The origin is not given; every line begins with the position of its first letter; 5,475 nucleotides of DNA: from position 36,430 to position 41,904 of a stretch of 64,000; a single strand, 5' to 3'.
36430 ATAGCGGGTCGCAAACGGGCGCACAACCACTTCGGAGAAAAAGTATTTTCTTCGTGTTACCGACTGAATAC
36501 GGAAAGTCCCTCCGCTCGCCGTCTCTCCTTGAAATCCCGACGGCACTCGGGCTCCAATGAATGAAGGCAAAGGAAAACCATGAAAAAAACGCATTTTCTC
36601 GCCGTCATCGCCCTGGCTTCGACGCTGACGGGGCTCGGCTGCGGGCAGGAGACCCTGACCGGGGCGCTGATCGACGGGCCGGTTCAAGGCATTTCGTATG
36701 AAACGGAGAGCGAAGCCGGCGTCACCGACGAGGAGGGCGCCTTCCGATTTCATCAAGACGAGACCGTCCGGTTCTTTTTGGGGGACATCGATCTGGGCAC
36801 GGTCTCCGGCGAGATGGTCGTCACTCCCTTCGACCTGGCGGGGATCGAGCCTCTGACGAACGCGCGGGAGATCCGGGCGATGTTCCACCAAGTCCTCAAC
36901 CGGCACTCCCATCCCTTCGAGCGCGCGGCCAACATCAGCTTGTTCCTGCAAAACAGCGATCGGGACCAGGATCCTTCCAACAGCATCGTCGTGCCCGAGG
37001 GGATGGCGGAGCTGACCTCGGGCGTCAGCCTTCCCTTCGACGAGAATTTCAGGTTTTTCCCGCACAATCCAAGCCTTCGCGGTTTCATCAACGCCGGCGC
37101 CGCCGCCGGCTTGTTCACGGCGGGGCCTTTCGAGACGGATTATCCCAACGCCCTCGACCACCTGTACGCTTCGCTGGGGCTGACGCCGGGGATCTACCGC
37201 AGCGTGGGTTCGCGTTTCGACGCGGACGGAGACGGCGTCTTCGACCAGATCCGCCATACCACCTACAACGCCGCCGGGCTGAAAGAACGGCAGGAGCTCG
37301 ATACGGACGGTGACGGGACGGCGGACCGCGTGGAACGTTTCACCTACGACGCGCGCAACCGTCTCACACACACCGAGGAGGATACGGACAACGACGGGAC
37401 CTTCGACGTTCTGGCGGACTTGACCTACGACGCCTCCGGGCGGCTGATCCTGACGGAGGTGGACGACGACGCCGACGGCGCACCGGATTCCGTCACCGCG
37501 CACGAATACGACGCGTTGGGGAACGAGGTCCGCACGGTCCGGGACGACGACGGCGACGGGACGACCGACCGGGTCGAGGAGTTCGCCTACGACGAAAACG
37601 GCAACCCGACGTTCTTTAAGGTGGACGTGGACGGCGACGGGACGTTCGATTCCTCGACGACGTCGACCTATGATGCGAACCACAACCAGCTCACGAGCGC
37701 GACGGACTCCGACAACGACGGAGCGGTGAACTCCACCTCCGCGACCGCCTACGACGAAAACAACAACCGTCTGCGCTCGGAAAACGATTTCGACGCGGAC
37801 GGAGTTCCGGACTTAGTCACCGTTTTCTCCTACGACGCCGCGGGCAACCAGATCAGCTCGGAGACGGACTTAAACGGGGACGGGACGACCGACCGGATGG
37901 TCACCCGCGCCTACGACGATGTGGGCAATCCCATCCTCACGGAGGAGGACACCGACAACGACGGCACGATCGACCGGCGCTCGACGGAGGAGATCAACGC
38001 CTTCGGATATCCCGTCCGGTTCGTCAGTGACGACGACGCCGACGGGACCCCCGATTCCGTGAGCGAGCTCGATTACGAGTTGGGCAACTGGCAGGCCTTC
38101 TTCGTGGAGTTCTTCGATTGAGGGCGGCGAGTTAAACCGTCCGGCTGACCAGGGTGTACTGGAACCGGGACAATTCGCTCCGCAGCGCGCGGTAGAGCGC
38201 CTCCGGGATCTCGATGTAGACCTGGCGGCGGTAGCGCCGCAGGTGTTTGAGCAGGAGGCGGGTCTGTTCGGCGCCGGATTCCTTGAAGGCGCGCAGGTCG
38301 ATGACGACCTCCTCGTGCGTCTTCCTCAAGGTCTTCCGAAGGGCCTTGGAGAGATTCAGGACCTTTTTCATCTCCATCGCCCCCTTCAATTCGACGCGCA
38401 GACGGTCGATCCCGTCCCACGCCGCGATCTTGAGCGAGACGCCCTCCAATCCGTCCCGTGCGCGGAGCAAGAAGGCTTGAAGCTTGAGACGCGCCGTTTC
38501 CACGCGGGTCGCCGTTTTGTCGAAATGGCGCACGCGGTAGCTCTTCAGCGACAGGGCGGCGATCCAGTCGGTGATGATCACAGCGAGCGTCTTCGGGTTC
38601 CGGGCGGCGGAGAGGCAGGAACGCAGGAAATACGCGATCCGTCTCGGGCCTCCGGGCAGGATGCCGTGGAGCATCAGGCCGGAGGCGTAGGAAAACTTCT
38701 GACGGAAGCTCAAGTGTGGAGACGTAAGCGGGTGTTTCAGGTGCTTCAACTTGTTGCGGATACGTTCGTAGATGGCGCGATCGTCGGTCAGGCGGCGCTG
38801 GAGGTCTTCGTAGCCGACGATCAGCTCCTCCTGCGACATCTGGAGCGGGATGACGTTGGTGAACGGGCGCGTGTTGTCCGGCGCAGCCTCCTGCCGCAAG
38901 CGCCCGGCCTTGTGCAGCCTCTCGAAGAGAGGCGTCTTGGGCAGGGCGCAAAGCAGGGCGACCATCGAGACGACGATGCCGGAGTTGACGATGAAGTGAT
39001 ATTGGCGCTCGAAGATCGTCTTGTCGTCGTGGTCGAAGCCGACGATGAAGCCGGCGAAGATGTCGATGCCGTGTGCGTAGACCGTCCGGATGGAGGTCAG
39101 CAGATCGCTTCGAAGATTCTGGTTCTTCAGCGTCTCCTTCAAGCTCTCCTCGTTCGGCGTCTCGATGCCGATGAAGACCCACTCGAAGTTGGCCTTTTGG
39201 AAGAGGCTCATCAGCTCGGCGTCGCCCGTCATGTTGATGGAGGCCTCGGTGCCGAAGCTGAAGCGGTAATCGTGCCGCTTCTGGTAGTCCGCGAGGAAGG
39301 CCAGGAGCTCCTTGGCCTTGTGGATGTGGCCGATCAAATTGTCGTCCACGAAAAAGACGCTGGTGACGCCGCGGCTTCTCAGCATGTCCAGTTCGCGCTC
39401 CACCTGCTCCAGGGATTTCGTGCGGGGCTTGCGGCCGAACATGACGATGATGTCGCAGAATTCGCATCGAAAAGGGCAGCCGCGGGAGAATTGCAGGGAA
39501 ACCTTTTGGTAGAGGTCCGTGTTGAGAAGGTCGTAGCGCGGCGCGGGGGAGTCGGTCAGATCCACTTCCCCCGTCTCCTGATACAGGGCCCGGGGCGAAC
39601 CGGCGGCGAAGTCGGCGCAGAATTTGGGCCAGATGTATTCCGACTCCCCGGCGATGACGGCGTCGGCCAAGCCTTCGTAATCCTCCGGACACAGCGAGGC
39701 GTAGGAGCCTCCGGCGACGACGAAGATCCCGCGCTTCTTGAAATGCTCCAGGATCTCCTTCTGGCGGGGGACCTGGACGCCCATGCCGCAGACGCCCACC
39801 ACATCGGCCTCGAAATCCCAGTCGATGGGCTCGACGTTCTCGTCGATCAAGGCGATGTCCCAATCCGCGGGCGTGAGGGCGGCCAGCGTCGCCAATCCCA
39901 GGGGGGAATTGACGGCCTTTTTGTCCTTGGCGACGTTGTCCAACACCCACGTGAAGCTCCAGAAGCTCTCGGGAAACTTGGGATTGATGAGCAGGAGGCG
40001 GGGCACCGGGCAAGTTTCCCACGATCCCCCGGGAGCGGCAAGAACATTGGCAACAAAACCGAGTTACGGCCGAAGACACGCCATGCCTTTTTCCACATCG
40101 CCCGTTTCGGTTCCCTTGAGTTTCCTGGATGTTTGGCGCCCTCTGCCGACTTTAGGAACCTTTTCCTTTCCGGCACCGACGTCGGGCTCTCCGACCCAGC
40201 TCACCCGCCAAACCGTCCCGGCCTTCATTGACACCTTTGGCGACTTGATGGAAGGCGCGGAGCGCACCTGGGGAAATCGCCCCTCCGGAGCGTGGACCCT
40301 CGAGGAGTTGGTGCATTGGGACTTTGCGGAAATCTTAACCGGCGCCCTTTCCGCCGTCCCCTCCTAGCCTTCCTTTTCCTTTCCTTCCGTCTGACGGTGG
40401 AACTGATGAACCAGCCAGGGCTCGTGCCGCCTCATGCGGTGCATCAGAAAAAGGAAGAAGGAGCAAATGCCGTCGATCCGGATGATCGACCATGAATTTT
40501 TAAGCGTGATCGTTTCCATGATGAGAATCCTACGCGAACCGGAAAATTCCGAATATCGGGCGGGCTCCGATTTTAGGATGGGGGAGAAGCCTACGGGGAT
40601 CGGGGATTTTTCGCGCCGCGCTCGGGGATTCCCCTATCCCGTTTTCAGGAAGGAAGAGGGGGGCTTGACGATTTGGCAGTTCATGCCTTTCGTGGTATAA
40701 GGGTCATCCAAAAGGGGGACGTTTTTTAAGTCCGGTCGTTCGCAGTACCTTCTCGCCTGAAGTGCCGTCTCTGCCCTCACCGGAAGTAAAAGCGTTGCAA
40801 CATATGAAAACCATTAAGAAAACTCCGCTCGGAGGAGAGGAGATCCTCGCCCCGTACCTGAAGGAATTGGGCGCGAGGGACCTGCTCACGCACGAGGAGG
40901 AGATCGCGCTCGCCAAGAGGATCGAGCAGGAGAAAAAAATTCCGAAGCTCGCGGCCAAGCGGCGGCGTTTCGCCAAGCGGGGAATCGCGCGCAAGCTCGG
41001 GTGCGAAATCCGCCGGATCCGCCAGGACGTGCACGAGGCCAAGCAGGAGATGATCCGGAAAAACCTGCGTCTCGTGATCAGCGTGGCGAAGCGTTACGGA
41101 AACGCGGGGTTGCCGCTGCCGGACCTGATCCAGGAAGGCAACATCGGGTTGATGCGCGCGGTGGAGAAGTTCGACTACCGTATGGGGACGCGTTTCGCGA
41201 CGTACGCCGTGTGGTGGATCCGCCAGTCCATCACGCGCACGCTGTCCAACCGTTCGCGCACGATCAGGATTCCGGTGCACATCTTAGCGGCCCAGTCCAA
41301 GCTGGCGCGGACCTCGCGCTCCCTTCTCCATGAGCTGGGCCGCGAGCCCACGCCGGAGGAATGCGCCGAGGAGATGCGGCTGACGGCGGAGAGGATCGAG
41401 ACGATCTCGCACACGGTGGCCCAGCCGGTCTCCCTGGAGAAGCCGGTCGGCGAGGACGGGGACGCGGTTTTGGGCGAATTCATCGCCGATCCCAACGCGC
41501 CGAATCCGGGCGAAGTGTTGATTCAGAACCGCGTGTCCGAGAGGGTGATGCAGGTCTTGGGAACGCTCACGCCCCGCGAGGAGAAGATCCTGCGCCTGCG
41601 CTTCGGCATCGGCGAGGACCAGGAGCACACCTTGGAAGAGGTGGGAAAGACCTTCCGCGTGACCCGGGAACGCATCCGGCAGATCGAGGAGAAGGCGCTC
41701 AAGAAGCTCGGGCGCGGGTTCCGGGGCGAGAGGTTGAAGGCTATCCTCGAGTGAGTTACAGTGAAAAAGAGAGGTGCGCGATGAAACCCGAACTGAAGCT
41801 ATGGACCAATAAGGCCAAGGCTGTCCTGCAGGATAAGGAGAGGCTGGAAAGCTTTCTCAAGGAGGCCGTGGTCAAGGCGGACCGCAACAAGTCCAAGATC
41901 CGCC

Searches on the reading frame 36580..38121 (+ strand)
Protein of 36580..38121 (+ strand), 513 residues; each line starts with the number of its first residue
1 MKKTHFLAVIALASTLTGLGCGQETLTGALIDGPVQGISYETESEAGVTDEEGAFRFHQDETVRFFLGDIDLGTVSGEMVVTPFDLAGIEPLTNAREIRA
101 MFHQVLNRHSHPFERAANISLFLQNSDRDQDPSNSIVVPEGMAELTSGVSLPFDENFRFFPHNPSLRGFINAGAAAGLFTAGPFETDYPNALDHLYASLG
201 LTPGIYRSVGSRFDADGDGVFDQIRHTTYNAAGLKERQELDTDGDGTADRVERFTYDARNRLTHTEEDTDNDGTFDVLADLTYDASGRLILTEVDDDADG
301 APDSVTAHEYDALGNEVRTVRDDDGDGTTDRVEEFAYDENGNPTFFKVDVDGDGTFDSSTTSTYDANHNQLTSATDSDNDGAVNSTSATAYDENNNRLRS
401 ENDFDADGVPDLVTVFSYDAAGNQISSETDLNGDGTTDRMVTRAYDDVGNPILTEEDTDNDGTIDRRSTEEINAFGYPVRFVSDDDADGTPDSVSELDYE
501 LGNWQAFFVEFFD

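Call 80: search_protein_families(library=pfam, proteins=[window:36580-38121:+], max_evalue=0.0001)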
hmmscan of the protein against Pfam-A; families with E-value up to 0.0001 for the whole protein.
window:36580-38121:+ (513 aa): 2 families
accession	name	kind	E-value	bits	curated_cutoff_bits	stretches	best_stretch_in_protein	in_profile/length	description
PF05593.20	RHS_repeat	-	7.4e-13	49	22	0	391-433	1-36/38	RHS Repeat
PF20615.3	DUF6802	-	1.5e-05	25.4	27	0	213-252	34-69/102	Family of unknown function (DUF6802)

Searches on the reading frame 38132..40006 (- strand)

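Call 80: search_protein_families(library=pfam, proteins=[window:38132-40006:-], max_evalue=0.0001)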
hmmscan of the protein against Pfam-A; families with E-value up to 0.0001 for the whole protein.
window:38132-40006:- (624 aa): 3 families
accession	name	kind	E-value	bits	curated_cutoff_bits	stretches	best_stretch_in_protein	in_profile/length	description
PF04055.27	Radical_SAM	-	2.6e-18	67.2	29.5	1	172-329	2-156/166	Radical SAM superfamily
PF13282.11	DUF4070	-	2e-11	44.6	22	1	358-492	1-136/144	Domain of unknown function (DUF4070)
PF02310.24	B12-binding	-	4.6e-09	36.6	32.1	1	34-124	13-115/121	B12 binding domain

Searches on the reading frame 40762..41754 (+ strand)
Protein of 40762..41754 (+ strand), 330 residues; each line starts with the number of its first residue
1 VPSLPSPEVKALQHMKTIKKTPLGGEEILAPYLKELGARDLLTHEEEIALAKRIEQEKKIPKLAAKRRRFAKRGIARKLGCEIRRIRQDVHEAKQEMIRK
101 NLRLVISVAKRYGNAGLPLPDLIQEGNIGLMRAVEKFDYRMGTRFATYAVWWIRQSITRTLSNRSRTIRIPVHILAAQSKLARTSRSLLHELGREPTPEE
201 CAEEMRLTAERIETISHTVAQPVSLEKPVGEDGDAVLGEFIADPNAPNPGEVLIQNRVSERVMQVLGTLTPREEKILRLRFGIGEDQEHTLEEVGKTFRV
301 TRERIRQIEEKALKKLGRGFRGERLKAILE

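Call 80: search_protein_families(library=pfam, proteins=[window:40762-41754:+], max_evalue=0.0001)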
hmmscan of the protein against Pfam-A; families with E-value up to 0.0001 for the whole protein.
window:40762-41754:+ (330 aa): 4 families
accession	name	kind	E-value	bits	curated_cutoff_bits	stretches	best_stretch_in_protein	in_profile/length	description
PF04542.20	Sigma70_r2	-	8.4e-21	74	24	1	97-167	1-71/71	Sigma-70 region 2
PF04539.22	Sigma70_r3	-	2.3e-19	69.7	25.3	1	179-251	4-76/78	Sigma-70 region 3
PF04545.22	Sigma70_r4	-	5.2e-17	61.5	24.1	1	265-316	1-48/50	Sigma-70, region 4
PF00140.25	Sigma70_r1_2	-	3e-08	33.9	22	1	32-58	6-32/34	Sigma-70 factor, region 1.2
